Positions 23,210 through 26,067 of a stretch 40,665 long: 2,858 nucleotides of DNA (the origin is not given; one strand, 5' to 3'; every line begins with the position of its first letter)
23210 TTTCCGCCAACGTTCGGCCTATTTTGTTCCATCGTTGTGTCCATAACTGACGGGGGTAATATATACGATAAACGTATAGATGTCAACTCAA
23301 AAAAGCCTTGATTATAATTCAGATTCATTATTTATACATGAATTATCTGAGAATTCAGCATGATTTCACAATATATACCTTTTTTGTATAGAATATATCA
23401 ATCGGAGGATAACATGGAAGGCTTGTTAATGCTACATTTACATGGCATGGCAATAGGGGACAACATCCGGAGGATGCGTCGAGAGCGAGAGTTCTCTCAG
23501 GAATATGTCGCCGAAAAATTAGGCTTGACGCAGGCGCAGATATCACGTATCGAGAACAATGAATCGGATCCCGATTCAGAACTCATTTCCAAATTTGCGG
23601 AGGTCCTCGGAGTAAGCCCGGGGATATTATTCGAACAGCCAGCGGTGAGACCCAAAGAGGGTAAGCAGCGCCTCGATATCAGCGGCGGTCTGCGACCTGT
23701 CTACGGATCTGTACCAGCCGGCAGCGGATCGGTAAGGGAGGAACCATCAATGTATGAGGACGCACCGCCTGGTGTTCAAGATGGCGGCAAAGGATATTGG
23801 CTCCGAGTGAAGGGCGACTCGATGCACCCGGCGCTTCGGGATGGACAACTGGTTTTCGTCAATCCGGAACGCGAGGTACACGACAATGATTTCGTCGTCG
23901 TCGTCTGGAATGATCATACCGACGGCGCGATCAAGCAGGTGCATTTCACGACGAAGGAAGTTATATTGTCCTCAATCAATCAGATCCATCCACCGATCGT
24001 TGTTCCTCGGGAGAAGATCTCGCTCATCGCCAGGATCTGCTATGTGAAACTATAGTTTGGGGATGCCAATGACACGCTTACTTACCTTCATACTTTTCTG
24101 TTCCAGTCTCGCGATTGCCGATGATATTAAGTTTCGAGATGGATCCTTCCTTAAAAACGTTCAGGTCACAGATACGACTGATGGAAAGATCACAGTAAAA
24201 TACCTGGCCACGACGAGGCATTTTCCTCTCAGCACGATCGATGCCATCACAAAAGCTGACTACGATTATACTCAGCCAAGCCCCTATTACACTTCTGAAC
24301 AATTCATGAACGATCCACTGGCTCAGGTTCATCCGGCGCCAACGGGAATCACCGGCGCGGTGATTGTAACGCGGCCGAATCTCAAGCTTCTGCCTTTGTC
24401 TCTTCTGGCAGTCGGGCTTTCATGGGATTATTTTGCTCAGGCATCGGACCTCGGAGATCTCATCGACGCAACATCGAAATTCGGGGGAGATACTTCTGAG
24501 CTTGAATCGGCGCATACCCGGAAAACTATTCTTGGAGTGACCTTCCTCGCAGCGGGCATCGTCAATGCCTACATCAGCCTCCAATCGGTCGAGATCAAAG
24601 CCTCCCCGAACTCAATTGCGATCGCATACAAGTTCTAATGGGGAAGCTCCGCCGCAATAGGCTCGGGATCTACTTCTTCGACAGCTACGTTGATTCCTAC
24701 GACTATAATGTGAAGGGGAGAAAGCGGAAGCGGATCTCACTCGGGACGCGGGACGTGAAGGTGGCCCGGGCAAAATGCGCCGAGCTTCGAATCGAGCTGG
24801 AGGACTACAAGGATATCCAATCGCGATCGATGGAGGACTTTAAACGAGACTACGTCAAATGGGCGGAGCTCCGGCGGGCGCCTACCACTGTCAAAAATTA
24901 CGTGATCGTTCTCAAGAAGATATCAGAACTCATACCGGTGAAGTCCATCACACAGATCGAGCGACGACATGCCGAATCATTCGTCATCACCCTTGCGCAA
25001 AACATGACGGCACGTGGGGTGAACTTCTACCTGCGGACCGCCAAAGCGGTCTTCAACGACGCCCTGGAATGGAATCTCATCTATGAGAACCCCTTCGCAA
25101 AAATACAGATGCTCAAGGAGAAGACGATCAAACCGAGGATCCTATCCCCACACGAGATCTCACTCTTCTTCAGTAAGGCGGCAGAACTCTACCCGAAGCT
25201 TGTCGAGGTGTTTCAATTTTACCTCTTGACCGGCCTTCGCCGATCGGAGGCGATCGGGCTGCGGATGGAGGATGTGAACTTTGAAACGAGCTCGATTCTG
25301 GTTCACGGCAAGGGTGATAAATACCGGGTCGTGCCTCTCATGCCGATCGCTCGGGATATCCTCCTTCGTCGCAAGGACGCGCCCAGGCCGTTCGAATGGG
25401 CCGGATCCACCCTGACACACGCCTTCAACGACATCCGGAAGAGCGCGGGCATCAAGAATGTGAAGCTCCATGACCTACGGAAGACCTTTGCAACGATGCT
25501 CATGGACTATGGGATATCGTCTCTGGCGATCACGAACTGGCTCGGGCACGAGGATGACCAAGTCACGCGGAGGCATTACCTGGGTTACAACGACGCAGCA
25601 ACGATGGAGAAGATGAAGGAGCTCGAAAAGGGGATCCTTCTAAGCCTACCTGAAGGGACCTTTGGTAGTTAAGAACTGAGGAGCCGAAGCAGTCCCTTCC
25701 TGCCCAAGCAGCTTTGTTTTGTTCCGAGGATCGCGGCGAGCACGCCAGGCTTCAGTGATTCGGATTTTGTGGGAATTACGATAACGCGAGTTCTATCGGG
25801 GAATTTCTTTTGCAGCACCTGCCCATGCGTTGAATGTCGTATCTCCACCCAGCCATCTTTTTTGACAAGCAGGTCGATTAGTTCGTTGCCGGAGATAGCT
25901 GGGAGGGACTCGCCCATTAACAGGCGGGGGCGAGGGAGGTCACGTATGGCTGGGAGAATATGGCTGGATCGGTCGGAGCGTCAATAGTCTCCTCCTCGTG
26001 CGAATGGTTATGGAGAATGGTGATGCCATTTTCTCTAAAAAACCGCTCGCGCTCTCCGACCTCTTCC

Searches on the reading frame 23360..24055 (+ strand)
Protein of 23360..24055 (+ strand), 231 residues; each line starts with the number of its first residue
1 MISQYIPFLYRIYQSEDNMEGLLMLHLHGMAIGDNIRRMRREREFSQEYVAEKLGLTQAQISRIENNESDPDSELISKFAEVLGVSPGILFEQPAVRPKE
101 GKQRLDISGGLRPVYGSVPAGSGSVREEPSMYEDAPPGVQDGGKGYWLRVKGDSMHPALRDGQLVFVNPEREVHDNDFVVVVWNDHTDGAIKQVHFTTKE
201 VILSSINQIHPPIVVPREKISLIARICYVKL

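Call 100: search_protein_families(library=pfam, proteins=[window:23360-24055:+], max_evalue=0.001)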
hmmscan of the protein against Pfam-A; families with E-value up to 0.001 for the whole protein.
window:23360-24055:+ (231 aa): 5 families
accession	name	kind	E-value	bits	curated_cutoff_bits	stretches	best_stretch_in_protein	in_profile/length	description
PF00717.28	Peptidase_S24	-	4e-22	78.5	23.3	1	113-227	1-116/116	Peptidase S24-like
PF01381.28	HTH_3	-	3.3e-16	59.5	23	1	36-89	1-54/55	Helix-turn-helix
PF12844.13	HTH_19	-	1.3e-10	41.4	30.2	1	33-92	1-60/64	Helix-turn-helix domain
PF13560.12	HTH_31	-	1.7e-09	38.3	27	1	32-87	2-58/64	Helix-turn-helix domain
PF13443.12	HTH_26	-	2e-07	31.6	22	1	35-91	1-58/63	Cro/C1-type HTH DNA-binding domain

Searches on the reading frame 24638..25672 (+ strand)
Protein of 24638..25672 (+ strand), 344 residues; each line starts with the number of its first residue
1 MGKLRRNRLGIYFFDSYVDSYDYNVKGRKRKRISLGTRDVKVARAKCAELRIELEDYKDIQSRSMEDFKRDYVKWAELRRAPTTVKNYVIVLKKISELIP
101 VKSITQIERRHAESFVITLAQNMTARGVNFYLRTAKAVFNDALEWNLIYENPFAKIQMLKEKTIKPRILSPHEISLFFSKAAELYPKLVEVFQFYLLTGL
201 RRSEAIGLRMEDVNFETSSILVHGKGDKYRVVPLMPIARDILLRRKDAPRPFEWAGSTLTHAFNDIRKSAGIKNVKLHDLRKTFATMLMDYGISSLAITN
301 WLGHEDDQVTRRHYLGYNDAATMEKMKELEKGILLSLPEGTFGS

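Call 100: search_protein_families(library=pfam, proteins=[window:24638-25672:+], max_evalue=0.001)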
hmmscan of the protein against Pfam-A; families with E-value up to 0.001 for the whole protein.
window:24638-25672:+ (344 aa): 4 families
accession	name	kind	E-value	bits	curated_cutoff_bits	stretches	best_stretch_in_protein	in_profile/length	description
PF00589.27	Phage_integrase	-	5.4e-20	72.3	27.1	1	188-316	24-167/172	Phage integrase family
PF20172.3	DUF6538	-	1.2e-05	25.3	27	1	25-57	22-54/60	Domain of unknown function (DUF6538)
PF13102.12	Phage_int_SAM_5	-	3.2e-05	24.7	22.3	1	67-156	4-96/98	Phage integrase SAM-like domain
PF13495.12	Phage_int_SAM_4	-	0.00038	21.2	27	0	81-144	15-80/85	Phage integrase, N-terminal SAM-like domain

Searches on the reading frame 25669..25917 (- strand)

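Call 100: search_protein_families(library=pfam, proteins=[window:25669-25917:-], max_evalue=0.001)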
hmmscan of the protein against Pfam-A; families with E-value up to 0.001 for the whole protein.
window:25669-25917:- (82 aa): 1 family
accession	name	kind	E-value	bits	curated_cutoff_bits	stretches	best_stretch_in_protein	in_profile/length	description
PF07927.17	HicA_toxin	-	4.3e-05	24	27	1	11-64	2-53/58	HicA toxin of bacterial toxin-antitoxin,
